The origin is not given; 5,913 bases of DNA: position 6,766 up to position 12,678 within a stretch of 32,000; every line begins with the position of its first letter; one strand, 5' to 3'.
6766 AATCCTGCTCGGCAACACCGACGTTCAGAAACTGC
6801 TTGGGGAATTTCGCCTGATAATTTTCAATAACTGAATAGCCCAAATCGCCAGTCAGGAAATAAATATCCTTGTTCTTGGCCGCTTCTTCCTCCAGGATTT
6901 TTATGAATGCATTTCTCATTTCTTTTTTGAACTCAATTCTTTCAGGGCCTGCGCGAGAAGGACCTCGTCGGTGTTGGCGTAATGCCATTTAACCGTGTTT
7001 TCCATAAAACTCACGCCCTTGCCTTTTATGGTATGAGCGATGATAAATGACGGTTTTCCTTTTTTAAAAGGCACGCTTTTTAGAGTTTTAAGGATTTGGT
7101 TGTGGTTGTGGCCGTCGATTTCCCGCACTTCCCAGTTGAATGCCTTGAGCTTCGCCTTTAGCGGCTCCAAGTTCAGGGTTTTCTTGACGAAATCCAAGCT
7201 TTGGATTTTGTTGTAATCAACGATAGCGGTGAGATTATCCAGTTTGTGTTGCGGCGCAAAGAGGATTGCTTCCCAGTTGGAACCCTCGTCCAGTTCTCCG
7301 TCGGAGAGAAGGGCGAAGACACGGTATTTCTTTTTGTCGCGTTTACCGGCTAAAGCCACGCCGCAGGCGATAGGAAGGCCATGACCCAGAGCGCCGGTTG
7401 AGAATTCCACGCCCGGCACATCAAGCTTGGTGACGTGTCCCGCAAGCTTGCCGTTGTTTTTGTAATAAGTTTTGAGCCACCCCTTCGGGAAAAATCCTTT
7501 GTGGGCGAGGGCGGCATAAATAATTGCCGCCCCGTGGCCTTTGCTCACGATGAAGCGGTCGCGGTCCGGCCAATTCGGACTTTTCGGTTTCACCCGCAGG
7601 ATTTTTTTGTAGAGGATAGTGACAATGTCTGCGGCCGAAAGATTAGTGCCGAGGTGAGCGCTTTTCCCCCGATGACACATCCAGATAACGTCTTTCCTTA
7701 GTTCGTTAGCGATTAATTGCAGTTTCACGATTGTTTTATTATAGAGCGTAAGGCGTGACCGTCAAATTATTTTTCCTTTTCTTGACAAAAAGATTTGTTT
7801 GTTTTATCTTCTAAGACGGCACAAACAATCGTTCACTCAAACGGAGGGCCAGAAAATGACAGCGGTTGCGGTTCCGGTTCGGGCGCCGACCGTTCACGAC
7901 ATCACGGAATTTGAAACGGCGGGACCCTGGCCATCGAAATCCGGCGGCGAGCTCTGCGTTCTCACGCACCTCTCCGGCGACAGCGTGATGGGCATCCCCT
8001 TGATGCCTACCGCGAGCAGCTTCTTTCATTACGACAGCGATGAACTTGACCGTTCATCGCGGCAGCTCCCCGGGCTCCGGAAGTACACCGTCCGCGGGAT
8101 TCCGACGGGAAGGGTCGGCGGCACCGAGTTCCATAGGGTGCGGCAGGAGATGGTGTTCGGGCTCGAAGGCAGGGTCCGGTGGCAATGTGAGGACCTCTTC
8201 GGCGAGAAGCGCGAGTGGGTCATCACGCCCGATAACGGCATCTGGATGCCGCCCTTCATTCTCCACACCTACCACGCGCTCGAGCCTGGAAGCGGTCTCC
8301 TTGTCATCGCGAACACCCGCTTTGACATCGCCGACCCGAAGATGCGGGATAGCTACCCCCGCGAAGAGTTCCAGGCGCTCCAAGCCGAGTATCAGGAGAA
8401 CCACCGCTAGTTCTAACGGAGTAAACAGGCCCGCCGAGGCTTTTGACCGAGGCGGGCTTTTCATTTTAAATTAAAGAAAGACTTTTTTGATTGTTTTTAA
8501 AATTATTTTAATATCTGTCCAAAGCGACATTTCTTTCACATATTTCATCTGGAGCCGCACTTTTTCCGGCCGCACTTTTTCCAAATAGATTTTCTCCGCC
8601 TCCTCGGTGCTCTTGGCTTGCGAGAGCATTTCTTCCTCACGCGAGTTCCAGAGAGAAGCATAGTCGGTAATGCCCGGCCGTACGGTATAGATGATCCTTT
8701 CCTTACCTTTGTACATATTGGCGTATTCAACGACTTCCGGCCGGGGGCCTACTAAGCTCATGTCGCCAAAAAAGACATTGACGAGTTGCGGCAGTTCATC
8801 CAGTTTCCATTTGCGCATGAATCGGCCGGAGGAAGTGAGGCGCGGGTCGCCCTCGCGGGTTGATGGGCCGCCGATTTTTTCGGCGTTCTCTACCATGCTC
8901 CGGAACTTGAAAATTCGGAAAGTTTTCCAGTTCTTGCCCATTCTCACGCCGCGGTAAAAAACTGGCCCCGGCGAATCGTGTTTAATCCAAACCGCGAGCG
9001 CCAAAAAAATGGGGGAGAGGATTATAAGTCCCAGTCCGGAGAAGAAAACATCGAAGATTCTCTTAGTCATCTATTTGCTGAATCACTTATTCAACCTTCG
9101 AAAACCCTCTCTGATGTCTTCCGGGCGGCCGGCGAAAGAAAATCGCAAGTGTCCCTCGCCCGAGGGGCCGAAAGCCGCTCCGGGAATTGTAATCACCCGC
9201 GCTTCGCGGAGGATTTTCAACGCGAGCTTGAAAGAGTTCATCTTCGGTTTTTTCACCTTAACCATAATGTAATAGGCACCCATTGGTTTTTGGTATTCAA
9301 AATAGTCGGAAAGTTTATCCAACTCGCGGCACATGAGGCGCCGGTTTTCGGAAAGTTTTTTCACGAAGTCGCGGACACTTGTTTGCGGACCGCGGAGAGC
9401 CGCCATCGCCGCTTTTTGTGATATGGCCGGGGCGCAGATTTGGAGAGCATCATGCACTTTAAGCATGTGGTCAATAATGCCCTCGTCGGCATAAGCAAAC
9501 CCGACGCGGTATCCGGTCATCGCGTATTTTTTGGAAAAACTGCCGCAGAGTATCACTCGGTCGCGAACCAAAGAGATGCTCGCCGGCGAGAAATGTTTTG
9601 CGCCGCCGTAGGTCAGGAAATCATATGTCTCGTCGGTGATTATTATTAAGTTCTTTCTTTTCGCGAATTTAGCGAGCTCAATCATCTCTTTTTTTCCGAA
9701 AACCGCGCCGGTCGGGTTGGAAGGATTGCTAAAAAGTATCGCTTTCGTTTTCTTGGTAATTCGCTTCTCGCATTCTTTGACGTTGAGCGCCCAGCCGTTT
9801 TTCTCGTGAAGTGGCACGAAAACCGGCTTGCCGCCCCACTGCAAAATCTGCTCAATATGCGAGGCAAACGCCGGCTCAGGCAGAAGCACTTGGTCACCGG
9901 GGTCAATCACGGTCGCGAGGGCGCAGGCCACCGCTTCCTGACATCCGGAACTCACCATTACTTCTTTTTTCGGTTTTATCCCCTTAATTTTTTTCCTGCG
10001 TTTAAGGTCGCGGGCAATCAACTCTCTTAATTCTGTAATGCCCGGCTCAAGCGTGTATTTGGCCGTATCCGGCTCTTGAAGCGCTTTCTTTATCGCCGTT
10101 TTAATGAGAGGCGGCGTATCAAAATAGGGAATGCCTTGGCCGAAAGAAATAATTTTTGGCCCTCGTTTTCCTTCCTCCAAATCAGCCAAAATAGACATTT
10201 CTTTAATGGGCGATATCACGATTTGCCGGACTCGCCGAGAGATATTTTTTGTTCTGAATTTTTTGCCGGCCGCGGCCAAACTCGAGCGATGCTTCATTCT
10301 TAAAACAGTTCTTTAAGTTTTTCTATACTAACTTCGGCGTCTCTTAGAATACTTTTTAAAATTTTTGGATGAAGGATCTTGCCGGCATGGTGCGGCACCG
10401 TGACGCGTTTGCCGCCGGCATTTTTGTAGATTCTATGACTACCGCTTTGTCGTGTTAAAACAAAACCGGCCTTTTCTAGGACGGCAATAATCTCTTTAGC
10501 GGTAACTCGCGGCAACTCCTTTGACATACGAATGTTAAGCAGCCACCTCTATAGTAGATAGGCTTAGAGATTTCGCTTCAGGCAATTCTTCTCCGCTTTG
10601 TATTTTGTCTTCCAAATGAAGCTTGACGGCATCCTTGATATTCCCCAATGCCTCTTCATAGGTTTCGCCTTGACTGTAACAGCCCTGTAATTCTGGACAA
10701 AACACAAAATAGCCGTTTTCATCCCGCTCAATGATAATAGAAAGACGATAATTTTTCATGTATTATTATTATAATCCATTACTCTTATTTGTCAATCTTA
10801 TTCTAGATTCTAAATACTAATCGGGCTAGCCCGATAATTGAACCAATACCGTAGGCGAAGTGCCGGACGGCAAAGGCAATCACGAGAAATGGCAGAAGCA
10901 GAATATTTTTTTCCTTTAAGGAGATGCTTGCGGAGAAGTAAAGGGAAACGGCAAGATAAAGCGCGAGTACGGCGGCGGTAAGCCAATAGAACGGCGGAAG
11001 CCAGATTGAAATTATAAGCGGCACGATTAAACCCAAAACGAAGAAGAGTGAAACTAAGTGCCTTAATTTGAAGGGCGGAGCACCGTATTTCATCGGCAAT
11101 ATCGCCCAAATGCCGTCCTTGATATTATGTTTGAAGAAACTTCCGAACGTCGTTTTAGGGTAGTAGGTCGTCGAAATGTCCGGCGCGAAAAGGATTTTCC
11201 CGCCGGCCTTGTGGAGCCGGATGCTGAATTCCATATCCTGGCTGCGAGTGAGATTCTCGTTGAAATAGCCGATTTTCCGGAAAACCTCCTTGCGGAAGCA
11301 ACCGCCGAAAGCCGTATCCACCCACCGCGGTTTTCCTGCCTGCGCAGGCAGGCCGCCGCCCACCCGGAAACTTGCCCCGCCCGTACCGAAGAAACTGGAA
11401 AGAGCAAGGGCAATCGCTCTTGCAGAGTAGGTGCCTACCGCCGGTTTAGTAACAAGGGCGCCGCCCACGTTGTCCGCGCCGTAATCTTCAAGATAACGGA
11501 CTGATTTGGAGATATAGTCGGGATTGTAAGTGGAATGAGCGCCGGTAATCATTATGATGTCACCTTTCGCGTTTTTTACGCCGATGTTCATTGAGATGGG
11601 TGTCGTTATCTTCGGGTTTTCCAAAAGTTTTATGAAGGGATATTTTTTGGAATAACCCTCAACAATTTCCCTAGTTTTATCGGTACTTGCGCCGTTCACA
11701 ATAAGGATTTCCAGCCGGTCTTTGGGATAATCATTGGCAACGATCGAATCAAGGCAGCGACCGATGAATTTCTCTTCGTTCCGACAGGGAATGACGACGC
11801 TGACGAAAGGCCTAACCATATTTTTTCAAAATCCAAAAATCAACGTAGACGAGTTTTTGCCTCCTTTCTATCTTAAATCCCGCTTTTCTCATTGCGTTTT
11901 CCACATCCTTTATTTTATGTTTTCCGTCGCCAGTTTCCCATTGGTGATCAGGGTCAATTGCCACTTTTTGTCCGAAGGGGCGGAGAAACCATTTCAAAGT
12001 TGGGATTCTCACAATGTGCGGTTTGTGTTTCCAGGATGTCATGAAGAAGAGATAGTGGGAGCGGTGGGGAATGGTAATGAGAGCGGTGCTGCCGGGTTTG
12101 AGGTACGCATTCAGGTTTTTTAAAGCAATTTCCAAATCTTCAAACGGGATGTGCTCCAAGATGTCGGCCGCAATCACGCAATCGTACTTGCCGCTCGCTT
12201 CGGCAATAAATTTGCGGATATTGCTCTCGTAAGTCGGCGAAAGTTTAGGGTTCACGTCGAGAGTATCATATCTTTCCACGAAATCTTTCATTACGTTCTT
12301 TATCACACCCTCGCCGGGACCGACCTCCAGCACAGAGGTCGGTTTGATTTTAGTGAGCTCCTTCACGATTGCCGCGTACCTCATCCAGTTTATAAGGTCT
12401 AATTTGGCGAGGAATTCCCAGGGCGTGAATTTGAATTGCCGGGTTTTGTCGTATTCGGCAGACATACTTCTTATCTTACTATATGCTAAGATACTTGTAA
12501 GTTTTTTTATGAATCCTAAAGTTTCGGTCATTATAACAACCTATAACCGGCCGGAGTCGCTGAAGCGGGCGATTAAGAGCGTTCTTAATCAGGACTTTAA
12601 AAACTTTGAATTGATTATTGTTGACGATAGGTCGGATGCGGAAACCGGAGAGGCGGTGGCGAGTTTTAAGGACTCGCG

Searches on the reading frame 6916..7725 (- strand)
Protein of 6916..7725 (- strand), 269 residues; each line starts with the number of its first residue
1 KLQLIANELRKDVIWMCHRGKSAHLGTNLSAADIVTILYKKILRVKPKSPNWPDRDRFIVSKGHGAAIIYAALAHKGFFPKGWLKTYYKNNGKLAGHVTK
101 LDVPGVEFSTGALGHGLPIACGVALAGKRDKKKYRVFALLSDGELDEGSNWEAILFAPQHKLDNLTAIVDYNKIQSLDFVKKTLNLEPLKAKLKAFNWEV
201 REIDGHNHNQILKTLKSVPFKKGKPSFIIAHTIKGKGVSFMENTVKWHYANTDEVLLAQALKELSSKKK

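Call 13: search_protein_families(library=pfam, proteins=[window:6916-7725:-], max_evalue=0.001)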
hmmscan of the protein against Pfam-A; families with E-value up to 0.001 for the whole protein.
window:6916-7725:- (269 aa): 3 families
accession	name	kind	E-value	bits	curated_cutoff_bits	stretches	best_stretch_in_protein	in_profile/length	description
PF00456.26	Transketolase_N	-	7.5e-45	153.8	22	1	5-254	5-265/334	Transketolase, thiamine diphosphate binding domain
PF13292.11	DXP_synthase_N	-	1e-08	35.2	21.2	1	2-173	18-172/274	1-deoxy-D-xylulose-5-phosphate synthase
PF00676.26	E1_dh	-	0.00021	20.8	22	1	110-165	100-155/300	Dehydrogenase E1 component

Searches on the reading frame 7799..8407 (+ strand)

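Call 13: search_protein_families(library=pfam, proteins=[window:7799-8407:+], max_evalue=0.001)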
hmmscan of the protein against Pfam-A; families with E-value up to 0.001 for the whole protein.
window:7799-8407:+ (203 aa): 1 family
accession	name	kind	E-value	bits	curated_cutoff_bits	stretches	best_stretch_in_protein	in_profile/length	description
PF05523.17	FdtA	-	1.8e-07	31.4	23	1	94-179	33-118/131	WxcM-like, C-terminal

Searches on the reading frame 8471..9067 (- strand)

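Call 13: search_protein_families(library=pfam, proteins=[window:8471-9067:-], max_evalue=0.001)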
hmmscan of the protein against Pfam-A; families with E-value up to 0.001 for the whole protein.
window:8471-9067:- (198 aa): 1 family
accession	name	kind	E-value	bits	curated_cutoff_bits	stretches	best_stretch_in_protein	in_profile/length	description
PF02397.22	Bac_transf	-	5.7e-61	205.6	27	1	2-197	1-178/179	Bacterial sugar transferase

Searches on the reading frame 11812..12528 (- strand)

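Call 11: search_protein_families(library=pfam, proteins=[window:11812-12528:-], max_evalue=0.001)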
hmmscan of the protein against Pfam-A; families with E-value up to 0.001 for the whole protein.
window:11812-12528:- (238 aa): 4 families
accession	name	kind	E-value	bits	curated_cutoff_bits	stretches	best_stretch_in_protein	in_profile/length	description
PF13489.12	Methyltransf_23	-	2.1e-14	54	27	1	51-176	9-124/164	Methyltransferase domain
PF08241.18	Methyltransf_11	-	2.8e-05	25.1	21.2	1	67-150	1-94/95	Methyltransferase domain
PF08242.18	Methyltransf_12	-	3.4e-05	24.9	30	1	105-147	56-96/98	Methyltransferase domain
PF13649.12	Methyltransf_25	-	0.00021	22.3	27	0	103-146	54-96/97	Methyltransferase domain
